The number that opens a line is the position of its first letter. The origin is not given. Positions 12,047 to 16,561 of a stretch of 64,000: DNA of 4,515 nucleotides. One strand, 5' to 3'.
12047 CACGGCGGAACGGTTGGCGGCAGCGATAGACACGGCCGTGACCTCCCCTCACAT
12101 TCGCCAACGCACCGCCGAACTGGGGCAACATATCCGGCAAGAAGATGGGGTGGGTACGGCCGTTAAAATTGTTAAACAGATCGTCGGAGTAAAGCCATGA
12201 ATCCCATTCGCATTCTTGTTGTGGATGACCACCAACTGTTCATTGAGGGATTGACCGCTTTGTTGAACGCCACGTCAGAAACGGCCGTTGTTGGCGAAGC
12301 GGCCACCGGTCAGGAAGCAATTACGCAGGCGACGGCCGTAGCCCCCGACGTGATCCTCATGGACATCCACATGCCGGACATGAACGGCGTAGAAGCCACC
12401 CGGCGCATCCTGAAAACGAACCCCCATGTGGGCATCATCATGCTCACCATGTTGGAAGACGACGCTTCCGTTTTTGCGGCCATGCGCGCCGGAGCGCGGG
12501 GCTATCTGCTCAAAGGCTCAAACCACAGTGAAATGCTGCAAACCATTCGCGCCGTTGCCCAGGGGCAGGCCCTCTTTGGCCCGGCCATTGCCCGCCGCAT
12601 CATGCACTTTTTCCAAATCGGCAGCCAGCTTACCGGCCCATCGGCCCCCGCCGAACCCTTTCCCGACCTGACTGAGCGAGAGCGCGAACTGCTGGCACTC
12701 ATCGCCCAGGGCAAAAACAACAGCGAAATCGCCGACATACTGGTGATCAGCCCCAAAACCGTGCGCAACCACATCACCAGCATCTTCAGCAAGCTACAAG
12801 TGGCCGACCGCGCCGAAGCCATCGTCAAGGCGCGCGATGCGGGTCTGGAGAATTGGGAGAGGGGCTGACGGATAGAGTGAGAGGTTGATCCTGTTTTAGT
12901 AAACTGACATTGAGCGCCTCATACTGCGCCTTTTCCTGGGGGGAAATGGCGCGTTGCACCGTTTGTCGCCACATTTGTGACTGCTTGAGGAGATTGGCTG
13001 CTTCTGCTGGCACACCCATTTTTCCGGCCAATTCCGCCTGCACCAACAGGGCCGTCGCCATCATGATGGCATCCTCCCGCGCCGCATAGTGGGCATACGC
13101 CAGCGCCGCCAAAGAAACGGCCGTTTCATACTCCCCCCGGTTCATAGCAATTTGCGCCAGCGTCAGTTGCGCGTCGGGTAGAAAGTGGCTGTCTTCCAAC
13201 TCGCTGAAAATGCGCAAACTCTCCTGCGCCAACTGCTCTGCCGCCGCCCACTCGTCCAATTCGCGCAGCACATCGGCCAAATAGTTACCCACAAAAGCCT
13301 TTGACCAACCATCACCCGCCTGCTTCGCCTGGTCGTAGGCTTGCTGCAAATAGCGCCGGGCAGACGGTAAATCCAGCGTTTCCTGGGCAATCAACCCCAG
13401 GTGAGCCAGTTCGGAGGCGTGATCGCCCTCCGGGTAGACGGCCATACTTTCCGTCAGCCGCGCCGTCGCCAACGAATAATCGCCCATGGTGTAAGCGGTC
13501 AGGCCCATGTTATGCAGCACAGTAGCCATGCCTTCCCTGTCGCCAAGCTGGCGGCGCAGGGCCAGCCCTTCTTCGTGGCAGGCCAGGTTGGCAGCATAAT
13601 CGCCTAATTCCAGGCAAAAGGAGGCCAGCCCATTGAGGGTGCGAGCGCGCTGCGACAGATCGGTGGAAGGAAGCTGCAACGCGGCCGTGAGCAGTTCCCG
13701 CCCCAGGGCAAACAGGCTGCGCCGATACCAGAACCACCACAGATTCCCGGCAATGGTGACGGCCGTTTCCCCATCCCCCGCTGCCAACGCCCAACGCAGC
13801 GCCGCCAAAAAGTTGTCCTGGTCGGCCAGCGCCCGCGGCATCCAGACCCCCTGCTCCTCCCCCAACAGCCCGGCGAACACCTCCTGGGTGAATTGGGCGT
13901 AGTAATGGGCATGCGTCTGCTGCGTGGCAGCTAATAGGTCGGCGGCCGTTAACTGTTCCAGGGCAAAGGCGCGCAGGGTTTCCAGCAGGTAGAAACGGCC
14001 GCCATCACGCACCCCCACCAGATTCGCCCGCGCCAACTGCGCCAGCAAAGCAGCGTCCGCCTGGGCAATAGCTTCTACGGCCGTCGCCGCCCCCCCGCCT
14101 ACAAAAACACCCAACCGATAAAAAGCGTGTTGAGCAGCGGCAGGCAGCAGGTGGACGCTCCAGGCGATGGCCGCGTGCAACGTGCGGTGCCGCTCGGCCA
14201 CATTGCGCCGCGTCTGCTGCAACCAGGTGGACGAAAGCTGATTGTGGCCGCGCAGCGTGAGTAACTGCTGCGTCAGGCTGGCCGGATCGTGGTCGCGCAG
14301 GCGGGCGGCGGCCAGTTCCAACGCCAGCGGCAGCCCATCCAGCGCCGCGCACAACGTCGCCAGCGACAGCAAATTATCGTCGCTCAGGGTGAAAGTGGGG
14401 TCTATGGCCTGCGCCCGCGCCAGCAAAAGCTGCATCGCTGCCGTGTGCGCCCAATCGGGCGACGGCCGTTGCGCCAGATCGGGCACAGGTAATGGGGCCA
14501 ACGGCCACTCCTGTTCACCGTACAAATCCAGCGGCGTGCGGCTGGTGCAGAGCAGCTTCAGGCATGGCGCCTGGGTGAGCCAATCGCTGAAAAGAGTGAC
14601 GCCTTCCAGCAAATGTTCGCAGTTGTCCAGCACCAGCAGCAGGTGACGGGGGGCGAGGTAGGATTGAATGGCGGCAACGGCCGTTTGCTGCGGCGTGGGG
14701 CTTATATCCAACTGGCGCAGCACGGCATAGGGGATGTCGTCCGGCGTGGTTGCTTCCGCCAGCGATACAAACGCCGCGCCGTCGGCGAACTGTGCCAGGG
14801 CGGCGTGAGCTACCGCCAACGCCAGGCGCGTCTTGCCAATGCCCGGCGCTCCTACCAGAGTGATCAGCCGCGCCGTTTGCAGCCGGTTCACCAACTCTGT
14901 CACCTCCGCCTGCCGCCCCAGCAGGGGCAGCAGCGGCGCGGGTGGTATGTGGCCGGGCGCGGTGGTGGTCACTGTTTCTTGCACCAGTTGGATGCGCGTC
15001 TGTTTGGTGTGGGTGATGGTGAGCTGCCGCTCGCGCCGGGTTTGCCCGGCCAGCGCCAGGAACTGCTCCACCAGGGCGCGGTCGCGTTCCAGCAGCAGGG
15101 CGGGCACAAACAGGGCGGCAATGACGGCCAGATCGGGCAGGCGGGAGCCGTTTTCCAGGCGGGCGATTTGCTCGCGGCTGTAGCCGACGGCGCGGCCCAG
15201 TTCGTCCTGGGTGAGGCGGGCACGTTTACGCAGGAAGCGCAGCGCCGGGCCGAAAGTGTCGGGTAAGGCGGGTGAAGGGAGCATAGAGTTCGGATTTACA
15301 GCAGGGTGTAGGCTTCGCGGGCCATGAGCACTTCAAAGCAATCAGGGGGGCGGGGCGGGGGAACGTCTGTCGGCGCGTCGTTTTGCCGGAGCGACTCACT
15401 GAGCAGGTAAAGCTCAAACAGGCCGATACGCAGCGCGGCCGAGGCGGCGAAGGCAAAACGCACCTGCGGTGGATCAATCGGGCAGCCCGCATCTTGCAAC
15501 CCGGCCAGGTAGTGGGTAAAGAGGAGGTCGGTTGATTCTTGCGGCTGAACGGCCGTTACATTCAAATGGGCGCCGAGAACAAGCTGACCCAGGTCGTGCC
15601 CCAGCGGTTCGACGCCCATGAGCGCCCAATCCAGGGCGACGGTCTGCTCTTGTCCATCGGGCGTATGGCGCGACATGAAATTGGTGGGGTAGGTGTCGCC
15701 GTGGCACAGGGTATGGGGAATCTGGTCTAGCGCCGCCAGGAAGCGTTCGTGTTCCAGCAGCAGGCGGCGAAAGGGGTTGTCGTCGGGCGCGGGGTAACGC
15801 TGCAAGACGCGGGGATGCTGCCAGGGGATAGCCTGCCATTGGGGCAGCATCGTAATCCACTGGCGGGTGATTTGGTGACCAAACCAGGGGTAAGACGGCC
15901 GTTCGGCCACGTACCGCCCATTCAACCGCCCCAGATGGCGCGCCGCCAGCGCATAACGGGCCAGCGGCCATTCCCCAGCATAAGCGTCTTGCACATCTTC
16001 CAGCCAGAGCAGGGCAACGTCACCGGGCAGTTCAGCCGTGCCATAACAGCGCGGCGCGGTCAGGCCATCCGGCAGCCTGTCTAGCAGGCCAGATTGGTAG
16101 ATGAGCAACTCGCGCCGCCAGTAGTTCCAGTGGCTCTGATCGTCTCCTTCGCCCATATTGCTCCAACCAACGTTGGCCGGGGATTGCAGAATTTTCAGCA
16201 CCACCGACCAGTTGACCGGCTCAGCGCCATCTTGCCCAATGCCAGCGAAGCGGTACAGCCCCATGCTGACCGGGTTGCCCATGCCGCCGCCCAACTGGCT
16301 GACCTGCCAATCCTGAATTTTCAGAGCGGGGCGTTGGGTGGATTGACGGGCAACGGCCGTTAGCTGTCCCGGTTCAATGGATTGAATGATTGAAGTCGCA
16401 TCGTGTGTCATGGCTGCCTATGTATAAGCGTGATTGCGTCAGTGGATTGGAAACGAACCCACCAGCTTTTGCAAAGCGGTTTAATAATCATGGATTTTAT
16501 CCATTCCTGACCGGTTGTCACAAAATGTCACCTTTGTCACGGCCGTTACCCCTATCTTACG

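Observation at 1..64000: Highly iterated 8-bp palindrome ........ (HIP-like) saturating the window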

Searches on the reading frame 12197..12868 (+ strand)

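Call 28: search_protein_families(library=pfam, proteins=[window:12197-12868:+], max_evalue=0.0001)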
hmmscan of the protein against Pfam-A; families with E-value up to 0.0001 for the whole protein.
window:12197-12868:+ (223 aa): 3 families
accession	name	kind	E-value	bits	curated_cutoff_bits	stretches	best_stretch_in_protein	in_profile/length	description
PF00072.30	Response_reg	-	8.5e-29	100.4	30.2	1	6-118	1-111/111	Response regulator receiver domain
PF00196.25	GerE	-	4e-20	71.6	23.5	1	158-212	3-57/57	Bacterial regulatory proteins, luxR family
PF08281.18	Sigma70_r4_2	-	2.5e-05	24.2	25.7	1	158-194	11-48/54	Sigma-70, region 4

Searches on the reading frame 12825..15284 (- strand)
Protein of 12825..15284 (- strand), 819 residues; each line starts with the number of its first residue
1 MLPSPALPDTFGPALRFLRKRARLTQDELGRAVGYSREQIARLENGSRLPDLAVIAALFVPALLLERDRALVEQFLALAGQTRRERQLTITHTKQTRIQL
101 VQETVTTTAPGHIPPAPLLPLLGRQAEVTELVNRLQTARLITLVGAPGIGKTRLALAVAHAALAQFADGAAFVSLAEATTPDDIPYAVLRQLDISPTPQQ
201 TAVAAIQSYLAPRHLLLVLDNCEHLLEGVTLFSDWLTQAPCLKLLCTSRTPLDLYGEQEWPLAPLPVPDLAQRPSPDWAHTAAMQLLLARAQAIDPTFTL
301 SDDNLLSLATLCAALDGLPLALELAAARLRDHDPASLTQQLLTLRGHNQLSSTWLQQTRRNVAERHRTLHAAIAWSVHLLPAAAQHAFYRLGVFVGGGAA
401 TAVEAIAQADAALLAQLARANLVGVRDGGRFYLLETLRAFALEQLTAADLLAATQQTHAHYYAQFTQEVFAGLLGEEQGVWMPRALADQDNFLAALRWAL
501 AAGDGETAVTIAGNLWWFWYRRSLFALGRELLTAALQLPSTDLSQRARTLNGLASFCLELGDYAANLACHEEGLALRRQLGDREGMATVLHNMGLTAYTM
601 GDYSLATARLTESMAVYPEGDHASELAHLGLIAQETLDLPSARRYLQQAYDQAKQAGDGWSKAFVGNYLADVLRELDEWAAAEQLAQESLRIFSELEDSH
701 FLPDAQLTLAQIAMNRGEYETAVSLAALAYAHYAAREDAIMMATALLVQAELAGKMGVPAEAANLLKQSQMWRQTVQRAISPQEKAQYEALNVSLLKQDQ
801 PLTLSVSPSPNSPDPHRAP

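Call 8: search_protein_families(library=pfam, proteins=[window:12825-15284:-])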
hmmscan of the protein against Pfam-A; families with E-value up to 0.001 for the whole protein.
window:12825-15284:- (819 aa): 11 families
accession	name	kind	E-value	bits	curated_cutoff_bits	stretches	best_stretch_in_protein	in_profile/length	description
PF13424.12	TPR_12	-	1.1e-17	64.5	30.1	2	546-618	2-76/77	Tetratricopeptide repeat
PF13560.12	HTH_31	-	2.9e-11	43.9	27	1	11-58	2-50/64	Helix-turn-helix domain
PF13401.12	AAA_22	-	2.2e-10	41.4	27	1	136-235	3-104/130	AAA domain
PF01381.28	HTH_3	-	2.5e-08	34.2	23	1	15-58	1-44/55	Helix-turn-helix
PF20703.3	nSTAND1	-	3.6e-07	30.6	27.1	1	123-227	18-129/379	Novel STAND NTPase 1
PF25201.1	nSTAND6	-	1.2e-05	25.8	27.7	1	121-228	1-116/148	Novel STAND NTPase 6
PF00931.28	NB-ARC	-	1.5e-05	24.8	23.5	1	127-221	4-108/248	NB-ARC domain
PF12844.13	HTH_19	-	5.4e-05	23.5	30.2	1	14-57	3-41/64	Helix-turn-helix domain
PF20720.3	nSTAND3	-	0.00027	21.1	27.2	1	128-174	7-50/155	Novel STAND NTPase 3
PF05729.18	NACHT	-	0.00054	20.3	26.7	0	139-250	1-130/167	NACHT domain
PF13191.12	AAA_16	-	0.00078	20.4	32.6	0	121-190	2-85/167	AAA ATPase domain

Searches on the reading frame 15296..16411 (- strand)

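Call 28: search_protein_families(library=pfam, proteins=[window:15296-16411:-], max_evalue=0.0001)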
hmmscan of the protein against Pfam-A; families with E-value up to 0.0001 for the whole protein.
window:15296-16411:- (371 aa): 1 family
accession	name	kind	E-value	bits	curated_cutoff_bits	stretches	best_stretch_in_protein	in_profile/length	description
PF02958.26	EcKL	-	9.4e-07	28.9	22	1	233-307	215-287/294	Ecdysteroid kinase-like family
